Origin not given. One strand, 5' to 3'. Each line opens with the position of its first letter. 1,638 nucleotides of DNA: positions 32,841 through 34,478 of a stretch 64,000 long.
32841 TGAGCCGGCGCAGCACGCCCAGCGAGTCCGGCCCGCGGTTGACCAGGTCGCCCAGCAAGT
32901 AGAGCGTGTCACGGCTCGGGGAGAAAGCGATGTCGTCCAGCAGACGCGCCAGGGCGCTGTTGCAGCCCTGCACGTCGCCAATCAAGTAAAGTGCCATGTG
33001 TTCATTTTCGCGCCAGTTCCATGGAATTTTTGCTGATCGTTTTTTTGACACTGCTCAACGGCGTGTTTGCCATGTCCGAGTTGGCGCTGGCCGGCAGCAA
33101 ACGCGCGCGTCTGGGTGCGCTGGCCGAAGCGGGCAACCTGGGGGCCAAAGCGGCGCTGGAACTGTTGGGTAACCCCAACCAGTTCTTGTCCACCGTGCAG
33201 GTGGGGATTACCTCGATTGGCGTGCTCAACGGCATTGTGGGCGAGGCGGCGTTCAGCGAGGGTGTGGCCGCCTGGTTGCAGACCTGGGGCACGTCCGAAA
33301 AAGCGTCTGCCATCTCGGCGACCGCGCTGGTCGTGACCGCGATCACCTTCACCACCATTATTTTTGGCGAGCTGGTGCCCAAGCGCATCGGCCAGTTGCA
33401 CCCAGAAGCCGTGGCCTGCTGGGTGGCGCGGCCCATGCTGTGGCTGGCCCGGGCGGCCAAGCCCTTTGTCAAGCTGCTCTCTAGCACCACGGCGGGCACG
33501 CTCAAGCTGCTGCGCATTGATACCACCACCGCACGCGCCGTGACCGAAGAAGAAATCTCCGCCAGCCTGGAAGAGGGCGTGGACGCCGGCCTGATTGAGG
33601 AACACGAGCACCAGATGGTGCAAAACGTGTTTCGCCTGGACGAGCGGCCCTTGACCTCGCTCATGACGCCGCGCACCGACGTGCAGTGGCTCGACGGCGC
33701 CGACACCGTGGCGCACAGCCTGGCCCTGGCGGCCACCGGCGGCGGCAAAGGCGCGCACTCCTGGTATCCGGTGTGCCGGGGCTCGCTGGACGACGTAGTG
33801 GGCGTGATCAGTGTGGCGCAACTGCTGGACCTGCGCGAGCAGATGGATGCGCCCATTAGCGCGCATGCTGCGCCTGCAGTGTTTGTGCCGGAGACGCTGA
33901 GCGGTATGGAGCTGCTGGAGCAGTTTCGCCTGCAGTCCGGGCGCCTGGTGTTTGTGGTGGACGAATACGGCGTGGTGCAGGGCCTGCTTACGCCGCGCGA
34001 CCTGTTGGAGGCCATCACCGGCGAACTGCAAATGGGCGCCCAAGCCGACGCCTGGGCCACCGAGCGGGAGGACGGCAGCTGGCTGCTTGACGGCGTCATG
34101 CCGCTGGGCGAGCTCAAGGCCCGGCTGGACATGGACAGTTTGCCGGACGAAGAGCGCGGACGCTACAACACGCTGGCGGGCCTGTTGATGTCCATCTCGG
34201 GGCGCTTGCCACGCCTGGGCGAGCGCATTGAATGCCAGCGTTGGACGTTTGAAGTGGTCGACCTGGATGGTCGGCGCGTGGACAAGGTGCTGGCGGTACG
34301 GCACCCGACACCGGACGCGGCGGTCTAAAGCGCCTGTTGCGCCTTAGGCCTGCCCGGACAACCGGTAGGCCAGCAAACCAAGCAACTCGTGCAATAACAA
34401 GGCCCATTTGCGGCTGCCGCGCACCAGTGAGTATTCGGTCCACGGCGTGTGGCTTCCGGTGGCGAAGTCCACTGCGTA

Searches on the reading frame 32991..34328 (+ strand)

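Call 31: search_protein_families(library=ncbifam, proteins=[window:32991-34328:+], max_evalue=0.001)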
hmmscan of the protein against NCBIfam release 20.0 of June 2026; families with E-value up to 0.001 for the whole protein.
window:32991-34328:+ (445 aa): 4 families
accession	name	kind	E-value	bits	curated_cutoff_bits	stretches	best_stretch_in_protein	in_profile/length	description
NF052568.1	PolamExpPaeASal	equivalog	2.5e-91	306.6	500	1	12-436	4-423/424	polyamine export protein PaeA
TIGR03520.1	GldE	subfamily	8.9e-37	127.1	376.05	1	17-433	2-403/408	gliding motility-associated protein GldE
NF008604.1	PRK11573.1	equivalog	1e-33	116.9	475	1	10-434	8-415/428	hypothetical protein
NF011675.0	PRK15094.1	equivalog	2.1e-21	76.5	379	1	187-433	35-277/292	CNNM family magnesium/cobalt transport protein CorC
